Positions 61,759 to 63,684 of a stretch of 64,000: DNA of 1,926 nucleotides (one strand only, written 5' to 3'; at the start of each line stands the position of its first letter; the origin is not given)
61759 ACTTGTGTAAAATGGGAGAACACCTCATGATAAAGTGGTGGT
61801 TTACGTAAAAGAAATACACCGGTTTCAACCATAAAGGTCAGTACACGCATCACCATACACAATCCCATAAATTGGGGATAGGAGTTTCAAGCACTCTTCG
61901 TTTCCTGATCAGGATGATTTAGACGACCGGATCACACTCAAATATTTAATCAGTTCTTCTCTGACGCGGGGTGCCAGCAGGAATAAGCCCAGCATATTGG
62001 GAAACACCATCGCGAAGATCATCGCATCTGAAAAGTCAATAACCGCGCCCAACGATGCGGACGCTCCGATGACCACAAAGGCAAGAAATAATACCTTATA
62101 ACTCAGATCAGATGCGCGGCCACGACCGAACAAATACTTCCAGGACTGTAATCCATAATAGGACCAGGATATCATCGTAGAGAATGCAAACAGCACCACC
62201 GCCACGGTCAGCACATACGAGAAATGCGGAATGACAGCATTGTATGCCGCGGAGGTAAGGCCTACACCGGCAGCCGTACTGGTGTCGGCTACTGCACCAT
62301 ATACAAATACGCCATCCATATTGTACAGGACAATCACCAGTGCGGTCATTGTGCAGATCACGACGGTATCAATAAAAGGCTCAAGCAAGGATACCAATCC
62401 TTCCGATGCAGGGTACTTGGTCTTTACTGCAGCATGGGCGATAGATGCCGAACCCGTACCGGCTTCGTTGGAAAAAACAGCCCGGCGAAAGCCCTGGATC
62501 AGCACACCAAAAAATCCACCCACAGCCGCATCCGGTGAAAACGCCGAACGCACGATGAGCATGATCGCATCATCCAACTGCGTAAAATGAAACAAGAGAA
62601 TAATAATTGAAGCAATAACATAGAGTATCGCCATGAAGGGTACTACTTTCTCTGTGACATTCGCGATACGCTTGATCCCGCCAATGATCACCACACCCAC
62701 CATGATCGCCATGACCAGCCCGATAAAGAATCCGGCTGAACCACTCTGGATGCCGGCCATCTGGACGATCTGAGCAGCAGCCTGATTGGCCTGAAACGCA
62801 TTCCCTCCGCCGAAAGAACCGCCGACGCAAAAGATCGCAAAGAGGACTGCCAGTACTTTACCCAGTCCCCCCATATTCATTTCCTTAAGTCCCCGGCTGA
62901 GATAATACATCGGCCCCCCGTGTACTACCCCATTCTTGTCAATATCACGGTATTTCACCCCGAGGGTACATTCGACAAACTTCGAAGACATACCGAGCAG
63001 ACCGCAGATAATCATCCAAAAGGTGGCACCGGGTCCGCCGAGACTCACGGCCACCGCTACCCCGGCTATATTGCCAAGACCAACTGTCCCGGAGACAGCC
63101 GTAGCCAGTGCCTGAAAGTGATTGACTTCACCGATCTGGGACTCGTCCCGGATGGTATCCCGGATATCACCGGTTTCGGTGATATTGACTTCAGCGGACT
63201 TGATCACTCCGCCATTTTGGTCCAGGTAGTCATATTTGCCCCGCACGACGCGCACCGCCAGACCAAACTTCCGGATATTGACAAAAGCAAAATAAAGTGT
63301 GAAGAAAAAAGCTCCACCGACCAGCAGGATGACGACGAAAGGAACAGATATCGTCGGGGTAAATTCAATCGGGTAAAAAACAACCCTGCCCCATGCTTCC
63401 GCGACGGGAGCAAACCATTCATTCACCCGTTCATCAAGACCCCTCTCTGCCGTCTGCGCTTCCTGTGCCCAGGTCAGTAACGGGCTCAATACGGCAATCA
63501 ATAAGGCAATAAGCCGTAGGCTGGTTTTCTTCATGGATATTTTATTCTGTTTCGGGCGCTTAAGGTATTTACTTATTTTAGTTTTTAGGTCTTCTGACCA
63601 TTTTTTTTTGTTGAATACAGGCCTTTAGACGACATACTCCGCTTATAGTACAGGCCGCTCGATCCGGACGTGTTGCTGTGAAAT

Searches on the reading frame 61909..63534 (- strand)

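Call 77: search_protein_families(library=pfam, proteins=[window:61909-63534:-], max_evalue=0.00001)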
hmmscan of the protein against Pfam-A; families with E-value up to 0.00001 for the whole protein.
window:61909-63534:- (541 aa): 1 family
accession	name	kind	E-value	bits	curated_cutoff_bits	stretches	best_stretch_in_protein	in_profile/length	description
PF01235.23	Na_Ala_symp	-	2e-124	416.3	24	1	131-537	7-385/392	Sodium:alanine symporter family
